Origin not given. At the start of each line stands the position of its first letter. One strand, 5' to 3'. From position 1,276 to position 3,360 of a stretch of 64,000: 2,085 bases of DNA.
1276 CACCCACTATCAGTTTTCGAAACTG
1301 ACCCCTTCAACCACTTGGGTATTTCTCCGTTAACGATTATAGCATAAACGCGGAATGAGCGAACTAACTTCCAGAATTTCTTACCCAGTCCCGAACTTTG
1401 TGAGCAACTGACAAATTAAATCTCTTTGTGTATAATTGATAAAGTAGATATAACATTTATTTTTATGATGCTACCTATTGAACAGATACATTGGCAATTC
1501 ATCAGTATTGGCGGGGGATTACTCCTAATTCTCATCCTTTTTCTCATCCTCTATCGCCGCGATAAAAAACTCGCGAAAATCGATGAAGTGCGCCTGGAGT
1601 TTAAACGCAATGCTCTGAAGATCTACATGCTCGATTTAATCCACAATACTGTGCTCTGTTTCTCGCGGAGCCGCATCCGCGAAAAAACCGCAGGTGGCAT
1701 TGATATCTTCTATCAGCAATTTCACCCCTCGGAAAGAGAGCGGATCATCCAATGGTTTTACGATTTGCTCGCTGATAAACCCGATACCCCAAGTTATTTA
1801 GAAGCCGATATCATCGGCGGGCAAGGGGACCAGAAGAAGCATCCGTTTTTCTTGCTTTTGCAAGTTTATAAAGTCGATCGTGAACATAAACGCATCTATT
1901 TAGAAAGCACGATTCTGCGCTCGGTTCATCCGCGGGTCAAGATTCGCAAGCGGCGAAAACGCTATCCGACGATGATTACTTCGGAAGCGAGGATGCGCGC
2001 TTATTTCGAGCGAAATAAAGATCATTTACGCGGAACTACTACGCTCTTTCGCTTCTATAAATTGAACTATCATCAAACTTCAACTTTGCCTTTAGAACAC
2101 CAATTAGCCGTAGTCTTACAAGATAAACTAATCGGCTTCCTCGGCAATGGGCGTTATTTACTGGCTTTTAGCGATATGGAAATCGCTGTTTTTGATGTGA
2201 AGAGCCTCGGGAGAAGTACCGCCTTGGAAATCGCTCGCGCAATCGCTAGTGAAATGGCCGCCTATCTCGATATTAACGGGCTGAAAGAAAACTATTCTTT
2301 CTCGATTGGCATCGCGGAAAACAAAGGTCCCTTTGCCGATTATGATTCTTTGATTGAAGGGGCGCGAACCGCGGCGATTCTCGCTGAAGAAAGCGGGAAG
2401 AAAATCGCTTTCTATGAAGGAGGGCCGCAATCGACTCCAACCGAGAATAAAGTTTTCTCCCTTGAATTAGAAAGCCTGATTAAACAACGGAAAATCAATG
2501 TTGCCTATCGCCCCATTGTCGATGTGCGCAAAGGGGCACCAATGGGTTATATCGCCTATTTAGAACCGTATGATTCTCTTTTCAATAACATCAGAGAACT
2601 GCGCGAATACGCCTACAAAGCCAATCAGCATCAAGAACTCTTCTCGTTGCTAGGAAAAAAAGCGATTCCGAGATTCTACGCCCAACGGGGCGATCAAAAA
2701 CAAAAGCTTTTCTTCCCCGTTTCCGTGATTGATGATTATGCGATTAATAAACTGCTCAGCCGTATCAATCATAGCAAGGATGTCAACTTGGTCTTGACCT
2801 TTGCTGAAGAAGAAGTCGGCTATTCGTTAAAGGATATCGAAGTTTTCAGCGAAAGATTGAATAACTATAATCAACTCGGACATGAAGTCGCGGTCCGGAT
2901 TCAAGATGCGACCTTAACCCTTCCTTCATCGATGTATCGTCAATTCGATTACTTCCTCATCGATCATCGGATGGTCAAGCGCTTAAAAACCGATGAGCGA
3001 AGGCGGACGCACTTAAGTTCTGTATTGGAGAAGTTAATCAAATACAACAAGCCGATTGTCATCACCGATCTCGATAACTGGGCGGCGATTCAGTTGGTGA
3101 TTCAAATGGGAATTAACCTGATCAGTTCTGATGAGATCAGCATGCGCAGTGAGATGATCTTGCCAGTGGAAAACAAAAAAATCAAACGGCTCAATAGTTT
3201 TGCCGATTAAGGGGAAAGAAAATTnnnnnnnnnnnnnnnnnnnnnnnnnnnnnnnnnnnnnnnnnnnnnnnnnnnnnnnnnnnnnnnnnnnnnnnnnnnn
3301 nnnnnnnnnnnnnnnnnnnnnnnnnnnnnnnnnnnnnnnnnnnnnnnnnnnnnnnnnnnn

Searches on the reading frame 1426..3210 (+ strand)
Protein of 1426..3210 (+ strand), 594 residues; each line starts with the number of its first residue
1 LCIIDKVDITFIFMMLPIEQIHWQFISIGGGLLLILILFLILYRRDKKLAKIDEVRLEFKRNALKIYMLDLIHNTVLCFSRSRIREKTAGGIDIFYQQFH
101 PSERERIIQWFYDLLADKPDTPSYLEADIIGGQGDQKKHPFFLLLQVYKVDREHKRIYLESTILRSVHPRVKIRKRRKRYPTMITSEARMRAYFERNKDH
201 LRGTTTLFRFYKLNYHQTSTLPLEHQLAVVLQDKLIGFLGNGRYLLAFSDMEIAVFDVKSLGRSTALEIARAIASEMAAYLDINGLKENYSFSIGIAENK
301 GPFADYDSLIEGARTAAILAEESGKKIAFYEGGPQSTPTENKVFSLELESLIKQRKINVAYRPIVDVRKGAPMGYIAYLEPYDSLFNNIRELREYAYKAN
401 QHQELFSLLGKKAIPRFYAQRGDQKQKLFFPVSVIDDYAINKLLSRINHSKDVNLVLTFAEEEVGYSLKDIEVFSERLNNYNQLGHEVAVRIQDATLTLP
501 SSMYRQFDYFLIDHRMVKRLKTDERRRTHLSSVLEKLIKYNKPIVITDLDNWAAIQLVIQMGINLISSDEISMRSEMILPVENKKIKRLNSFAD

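Call 72: search_protein_families(library=pfam, proteins=[window:1426-3210:+], max_evalue=0.001)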
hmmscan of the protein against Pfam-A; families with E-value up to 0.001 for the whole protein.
window:1426-3210:+ (594 aa): 2 families
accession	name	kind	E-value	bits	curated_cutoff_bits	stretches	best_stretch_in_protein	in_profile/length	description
PF00563.25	EAL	-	1.9e-11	44.3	31.3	1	348-566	4-228/236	EAL domain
PF07204.16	Orthoreo_P10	-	0.00085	19.7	21.4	0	22-65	41-83/98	Orthoreovirus membrane fusion protein p10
